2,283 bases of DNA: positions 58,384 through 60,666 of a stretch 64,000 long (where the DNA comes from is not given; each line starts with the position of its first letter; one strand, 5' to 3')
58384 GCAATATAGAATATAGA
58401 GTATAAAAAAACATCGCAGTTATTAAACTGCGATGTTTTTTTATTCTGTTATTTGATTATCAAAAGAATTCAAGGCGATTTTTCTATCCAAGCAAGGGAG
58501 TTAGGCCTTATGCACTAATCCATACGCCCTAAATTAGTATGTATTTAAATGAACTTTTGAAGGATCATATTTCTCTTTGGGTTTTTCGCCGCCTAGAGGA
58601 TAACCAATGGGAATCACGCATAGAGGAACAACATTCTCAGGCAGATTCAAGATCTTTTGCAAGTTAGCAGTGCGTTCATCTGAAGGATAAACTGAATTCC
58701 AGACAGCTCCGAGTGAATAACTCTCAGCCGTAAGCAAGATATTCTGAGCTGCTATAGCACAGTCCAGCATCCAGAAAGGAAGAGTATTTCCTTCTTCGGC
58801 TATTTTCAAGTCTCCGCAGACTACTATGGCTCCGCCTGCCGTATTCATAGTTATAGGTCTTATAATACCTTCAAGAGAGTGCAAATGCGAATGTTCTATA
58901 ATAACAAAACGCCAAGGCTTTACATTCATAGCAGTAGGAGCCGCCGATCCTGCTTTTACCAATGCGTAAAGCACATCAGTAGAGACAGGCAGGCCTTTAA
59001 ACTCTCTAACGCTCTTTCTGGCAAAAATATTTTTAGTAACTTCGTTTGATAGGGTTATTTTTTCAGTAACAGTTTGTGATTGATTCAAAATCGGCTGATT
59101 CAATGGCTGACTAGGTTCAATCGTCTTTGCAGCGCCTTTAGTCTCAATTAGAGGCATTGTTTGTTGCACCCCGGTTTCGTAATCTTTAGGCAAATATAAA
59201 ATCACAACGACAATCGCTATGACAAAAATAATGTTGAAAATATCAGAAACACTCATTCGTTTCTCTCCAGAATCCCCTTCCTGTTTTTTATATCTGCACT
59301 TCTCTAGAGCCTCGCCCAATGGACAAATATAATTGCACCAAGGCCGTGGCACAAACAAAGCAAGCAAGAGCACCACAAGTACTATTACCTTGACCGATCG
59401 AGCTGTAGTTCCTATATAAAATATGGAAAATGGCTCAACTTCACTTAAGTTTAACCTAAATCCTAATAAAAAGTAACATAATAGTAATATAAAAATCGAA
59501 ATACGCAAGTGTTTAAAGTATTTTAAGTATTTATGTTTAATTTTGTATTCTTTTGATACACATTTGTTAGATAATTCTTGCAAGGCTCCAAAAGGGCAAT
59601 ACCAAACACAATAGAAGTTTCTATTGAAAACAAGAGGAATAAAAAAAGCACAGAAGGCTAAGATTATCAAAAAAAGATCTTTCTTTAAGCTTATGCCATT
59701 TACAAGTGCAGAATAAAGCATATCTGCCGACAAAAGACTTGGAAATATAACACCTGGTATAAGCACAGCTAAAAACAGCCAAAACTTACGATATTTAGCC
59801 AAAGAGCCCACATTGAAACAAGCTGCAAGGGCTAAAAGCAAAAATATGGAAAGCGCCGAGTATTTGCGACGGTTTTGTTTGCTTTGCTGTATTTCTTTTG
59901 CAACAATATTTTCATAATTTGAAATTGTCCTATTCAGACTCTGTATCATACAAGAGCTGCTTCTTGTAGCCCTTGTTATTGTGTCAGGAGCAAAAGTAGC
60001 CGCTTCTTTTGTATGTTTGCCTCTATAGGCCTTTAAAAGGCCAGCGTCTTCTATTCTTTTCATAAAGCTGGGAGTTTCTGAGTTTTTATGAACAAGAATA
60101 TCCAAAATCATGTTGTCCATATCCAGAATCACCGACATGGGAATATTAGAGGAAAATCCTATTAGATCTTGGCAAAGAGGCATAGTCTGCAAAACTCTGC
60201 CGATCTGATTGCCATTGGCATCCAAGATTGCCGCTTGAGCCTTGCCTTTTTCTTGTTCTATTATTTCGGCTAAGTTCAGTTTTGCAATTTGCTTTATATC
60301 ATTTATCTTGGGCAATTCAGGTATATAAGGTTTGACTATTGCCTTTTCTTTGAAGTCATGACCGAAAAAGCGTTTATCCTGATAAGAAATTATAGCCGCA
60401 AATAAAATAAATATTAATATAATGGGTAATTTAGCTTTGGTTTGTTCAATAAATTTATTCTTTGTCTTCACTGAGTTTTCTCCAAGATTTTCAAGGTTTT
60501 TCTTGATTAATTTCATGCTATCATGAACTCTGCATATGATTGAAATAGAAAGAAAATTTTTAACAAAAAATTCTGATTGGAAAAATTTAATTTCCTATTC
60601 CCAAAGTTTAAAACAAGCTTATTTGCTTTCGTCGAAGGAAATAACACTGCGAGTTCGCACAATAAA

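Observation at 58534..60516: Unusual three-module redox protein: FMN_bind-like + NapH/NosR-type CX3CP membrane domain + nitroreductase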

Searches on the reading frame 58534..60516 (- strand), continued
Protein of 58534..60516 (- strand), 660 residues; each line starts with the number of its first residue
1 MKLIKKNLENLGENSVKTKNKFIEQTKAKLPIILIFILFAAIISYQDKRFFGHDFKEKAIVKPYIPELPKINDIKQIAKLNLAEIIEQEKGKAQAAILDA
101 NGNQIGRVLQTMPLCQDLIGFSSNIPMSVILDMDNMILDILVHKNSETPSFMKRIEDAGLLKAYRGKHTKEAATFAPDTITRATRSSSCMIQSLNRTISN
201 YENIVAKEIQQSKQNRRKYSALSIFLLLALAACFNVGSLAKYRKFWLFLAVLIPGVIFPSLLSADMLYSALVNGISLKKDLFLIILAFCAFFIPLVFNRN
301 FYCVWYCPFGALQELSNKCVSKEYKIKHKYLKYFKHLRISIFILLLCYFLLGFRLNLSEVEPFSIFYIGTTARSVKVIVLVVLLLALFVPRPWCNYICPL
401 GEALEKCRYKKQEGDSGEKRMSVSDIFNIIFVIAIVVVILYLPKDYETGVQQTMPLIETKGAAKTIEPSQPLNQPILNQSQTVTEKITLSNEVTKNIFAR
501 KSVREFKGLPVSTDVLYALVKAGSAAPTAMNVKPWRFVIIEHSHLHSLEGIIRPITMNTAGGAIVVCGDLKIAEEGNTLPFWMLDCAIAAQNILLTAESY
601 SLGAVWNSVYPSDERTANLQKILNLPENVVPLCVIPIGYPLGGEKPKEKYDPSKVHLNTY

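Call 48: predict_structure(alignment_id=A2)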
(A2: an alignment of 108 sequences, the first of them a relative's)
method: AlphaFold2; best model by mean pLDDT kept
length: 660 residues; sequences in the alignment: 108
mean_pLDDT: 85.7   pTM: 0.66
mean pLDDT of the five models: 85.7, 84.9, 84.8, 84.3, 83.9
residues with pLDDT >= 90: 411; 70-90: 154; 50-70: 48; < 50: 47
segments of 3 or more residues with pLDDT < 50: 1-3, 446-489
pLDDT, mean of each block of 10 residues (from residue 1): 54 63 83 88 90 74 81 87 80 89 95 93 94 97 92 91 96 84 81 94 77 88 96 94 97 91 91 89 95 92 96 98 94 92 90 88 89 94 97 95 89 60 71 77 51 37 36 36 40 86 95 95 96 98 94 87 98 97 98 96 96 97 98 98 92 88
secondary structure, 60 per line:
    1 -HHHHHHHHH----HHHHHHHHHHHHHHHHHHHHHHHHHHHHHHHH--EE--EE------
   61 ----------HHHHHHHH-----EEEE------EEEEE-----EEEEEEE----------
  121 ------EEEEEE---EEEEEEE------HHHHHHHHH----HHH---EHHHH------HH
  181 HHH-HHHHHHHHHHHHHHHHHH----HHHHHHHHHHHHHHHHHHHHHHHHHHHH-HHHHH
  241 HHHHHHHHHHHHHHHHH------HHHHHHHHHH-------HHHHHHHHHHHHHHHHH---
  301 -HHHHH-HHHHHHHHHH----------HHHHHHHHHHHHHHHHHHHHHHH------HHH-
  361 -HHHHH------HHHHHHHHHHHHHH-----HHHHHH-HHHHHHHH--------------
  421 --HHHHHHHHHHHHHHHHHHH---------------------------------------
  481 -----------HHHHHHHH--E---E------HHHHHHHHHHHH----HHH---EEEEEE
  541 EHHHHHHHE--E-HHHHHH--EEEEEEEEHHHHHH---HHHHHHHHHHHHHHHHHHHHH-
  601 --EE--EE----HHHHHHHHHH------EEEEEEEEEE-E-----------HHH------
elements in order: H2-10 H15-46 H71-78 E84-87 E94-98 E104-110 E127-132 E136-142 H149-157 H169-172 H179-183 H185-202 H207-234 H236-257 H264-273 H281-297 H302-306 H308-317 H328-350 H362-366 H373-386 H392-397 H399-406 H423-441 H492-499 H513-524 E535-541 H542-548 H554-559 E562-569 H570-575 H579-599 H613-622 E629-638

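Call 51: fold_search(model_id=the predicted structure, library=pdb)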
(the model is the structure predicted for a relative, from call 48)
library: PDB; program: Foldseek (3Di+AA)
matches with E <= 10: 370; with E <= 0.001: 197
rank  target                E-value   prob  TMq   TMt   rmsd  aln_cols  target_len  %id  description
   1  3kwk                  5.6e-16  1.00  0.24  0.92   1.7       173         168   43  Crystal structure of Putative NADH dehydrogenase/NAD(P)H nitroreductase (NP_809094.1) from BACTEROIDES THETAIOTAOMICRON  (released 2009-12-15)
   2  3m5k_A                2.6e-15  1.00  0.24  0.92   2.0       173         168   39  Crystal structure of Putative NADH dehydrogenase/NAD(P)H nitroreductase (BDI_1728) from Parabacteroides distasonis ATC (released 2010-05-05)
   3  3e10_B                2.6e-14  1.00  0.24  0.90   1.9       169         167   35  Crystal structure of Putative NADH Oxidase (NP_348178.1) from CLOSTRIDIUM ACETOBUTYLICUM at 1.40 A resolution (released 2008-08-12)
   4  3e10_A                1.0e-13  1.00  0.24  0.90   2.1       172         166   34  Crystal structure of Putative NADH Oxidase (NP_348178.1) from CLOSTRIDIUM ACETOBUTYLICUM at 1.40 A resolution (released 2008-08-12)
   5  5j6c_A                3.1e-11  1.00  0.23  0.84   2.4       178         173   26  FMN-dependent Nitroreductase (CDR20291_0767) from Clostridium difficile R20291 (released 2016-09-21)
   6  4dn2_B                4.0e-11  1.00  0.24  0.76   3.2       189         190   28  CRYSTAL STRUCTURE OF putative Nitroreductase from Geobacter metallireducens GS-15 (released 2012-02-22)
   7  4dn2_A                5.6e-11  1.00  0.23  0.75   3.9       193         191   28  CRYSTAL STRUCTURE OF putative Nitroreductase from Geobacter metallireducens GS-15 (released 2012-02-22)
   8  8cqu_A                2.9e-10  1.00  0.23  0.81   2.9       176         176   27  Flavin mononucleotide-dependent nitroreductase B.thetaiotaomicron (BT_1680) (released 2024-03-27)
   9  9exv_A                4.5e-10  1.00  0.24  0.85   2.5       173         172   28  Broad substrate scope C-C oxidation in cyclodipeptides catalysed by a flavin-dependent filament (released 2025-02-05)
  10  8cqt_B                8.9e-10  1.00  0.22  0.85   2.2       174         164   24  Flavin mononucleotide-dependent nitroreductase B.thetaiotaomicron (BT_1316) (released 2024-03-27)
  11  5uu6_D                9.4e-10  1.00  0.23  0.61   3.3       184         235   24  The crystal structure of nitroreductase A from Vibrio parahaemolyticus RIMD 2210633 (released 2017-03-01)
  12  9exv_B                1.0e-09  1.00  0.23  0.84   2.7       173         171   27  Broad substrate scope C-C oxidation in cyclodipeptides catalysed by a flavin-dependent filament (released 2025-02-05)
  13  5hdj_B                1.1e-09  1.00  0.23  0.59   3.3       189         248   26  Structure of B. megaterium NfrA1 (released 2016-04-06)
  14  3e39_A                1.3e-09  1.00  0.22  0.77   2.8       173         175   24  Crystal structure of a putative nitroreductase in complex with fmn (dde_0787) from desulfovibrio desulfuricans subsp.  (released 2008-08-19)
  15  4g8s_B                1.3e-09  1.00  0.21  0.71   7.8       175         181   24  Crystal Structure Of a Putative Nitroreductase from Geobacter sulfurreducens PCA (Target PSI-013445) (released 2012-08-08)
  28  8uc3_A                3.2e-09  1.00  0.23  0.79   3.1       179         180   24  Cryo-EM structure of the AlbAB cyclodipeptide oxidase enzyme filament (released 2024-05-15)
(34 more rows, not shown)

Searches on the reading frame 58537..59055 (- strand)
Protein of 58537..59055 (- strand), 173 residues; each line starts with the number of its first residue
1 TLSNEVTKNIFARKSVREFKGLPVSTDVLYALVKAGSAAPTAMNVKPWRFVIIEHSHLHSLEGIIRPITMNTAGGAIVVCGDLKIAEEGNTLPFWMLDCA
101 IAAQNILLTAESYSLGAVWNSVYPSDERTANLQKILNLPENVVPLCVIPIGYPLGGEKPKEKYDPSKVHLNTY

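Call 27: search_solved_structures(query=window:58537-59055:-, max_evalue=0.001, show_alignments=2)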
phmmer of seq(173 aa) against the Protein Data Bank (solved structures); distinct sequences matched with E-value up to 0.001: 34.
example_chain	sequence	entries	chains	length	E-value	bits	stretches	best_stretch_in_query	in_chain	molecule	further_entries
3kwk_A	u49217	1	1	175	4.4e-42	146.9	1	4-173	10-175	Putative NADH dehydrogenase/NAD(P)H nitroreductase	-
3m5k_A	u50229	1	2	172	8.9e-38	132.8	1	4-171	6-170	Putative NADH dehydrogenase/NAD(P)H nitroreductase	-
3e10_A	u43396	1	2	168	3.1e-27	98.6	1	12-173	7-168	Putative NADH Oxidase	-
4dn2_A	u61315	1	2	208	6.3e-16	61.7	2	75-162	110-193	Nitroreductase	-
3ge5_A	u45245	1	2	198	3.2e-12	49.7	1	12-164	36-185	putative NAD(P)H:FMN oxidoreductase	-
9exv_A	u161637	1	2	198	3.3e-12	49.6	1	6-167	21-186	Nitroreductase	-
6pz0_A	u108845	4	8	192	5.6e-11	45.6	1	12-64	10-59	iodotyrosine deiodinase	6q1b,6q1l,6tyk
8uc3_A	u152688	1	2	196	1.2e-10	44.5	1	12-162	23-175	Albonoursin synthase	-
5j6c_A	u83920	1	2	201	1.5e-10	44.2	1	12-172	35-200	Putative reductase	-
4g8s_A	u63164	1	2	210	2e-10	43.8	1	8-166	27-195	Nitroreductase family protein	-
5hdj_A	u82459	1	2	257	2e-10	43.8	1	4-161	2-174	NfrA1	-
3ek3_A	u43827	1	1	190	7.8e-10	41.9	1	3-54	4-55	Nitroreductase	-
8cqt_A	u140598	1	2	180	2.2e-09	40.4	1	10-167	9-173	Putative NADH dehydrogenase/NAD(P)H nitroreductase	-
3g14_A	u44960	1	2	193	4.7e-09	39.4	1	10-165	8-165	Nitroreductase family protein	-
5ko7_A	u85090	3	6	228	6e-09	39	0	11-56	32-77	Nitroreductase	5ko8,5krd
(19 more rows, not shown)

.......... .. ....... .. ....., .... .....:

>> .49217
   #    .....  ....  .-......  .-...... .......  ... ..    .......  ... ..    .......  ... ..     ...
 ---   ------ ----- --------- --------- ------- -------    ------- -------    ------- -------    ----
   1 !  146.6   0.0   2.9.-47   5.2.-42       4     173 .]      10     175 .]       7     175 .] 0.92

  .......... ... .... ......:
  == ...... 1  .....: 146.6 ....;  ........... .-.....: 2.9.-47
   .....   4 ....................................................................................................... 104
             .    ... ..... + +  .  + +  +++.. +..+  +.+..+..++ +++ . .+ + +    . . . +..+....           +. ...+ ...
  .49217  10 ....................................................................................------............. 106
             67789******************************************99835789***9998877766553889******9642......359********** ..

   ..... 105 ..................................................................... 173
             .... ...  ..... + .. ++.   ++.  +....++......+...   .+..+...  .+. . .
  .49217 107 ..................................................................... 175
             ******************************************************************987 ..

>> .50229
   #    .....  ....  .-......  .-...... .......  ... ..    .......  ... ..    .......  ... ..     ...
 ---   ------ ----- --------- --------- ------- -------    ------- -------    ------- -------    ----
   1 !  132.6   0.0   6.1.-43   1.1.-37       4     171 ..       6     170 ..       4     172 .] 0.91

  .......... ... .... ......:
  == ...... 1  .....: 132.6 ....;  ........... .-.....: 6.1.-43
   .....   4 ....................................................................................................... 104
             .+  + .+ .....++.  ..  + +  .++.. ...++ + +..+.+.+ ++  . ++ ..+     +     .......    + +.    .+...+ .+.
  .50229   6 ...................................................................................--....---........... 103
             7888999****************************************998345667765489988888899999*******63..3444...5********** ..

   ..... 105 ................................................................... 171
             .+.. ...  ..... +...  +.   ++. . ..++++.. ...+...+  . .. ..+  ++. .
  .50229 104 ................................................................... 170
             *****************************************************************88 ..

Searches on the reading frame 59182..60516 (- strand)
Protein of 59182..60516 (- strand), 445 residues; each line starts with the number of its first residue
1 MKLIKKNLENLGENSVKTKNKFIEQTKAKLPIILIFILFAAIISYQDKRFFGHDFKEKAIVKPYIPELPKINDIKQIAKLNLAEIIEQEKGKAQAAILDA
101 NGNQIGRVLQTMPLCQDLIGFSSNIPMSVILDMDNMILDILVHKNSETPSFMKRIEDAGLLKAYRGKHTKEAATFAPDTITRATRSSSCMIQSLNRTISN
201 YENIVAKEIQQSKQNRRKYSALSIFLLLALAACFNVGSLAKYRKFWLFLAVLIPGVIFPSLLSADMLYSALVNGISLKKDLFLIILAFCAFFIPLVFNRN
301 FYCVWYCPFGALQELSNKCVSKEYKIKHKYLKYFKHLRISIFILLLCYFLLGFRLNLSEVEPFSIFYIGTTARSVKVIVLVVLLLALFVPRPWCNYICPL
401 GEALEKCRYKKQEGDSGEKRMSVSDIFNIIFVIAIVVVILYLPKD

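Call 64: search_solved_structures(query=A3, max_evalue=1, show_alignments=1)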
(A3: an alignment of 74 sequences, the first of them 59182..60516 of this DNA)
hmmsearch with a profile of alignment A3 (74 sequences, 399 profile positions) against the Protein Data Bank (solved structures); distinct sequences matched with E-value up to 1: 13.
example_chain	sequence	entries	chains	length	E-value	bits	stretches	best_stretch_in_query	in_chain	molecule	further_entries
7zc6_G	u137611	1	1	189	1.1e-17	67.2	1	12-178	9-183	RnfG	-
9eri_G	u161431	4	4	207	1.4e-15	60.3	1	11-179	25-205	Na(+)-translocating ferredoxin:NAD(+) oxidoreductase complex subunit G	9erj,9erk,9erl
8ahx_G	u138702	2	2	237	3.3e-13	52.5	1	14-182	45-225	Ion-translocating oxidoreductase complex subunit G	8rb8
8rb9_G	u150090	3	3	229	5.8e-13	51.7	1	14-182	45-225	Ion-translocating oxidoreductase complex subunit G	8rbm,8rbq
8p2b_A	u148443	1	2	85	4.7e-11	45.4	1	93-175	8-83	Clostridiaceae bacterium FMN4 domain 1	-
4xhf_A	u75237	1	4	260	4.8e-06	28.9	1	65-170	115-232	Na-translocating NADH-quinone reductase subunit C NqrC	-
7xk3_C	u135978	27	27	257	0.00016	23.9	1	11-170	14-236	Na(+)-translocating NADH-quinone reductase subunit C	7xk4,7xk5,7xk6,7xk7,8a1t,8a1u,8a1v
4u9s_C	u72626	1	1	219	0.00075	21.7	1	103-170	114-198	Na(+)-translocating NADH-quinone reductase subunit C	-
3lwx_A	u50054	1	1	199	0.0061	18.7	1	95-177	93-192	NADH:ubiquinone oxidoreductase, Na translocating, C subunit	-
8p2a_A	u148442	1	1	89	0.0089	18.1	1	144-175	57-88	FMN-binding domain-containing protein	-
9u5g_C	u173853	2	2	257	0.01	17.9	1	11-170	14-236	Na(+)-translocating NADH-quinone reductase subunit C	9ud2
4xa7_A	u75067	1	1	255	0.11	14.5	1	69-169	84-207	Na(+)-translocating NADH-quinone reductase subunit C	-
3o6u_A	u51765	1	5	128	0.32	13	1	145-184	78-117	uncharacterized protein CPE2226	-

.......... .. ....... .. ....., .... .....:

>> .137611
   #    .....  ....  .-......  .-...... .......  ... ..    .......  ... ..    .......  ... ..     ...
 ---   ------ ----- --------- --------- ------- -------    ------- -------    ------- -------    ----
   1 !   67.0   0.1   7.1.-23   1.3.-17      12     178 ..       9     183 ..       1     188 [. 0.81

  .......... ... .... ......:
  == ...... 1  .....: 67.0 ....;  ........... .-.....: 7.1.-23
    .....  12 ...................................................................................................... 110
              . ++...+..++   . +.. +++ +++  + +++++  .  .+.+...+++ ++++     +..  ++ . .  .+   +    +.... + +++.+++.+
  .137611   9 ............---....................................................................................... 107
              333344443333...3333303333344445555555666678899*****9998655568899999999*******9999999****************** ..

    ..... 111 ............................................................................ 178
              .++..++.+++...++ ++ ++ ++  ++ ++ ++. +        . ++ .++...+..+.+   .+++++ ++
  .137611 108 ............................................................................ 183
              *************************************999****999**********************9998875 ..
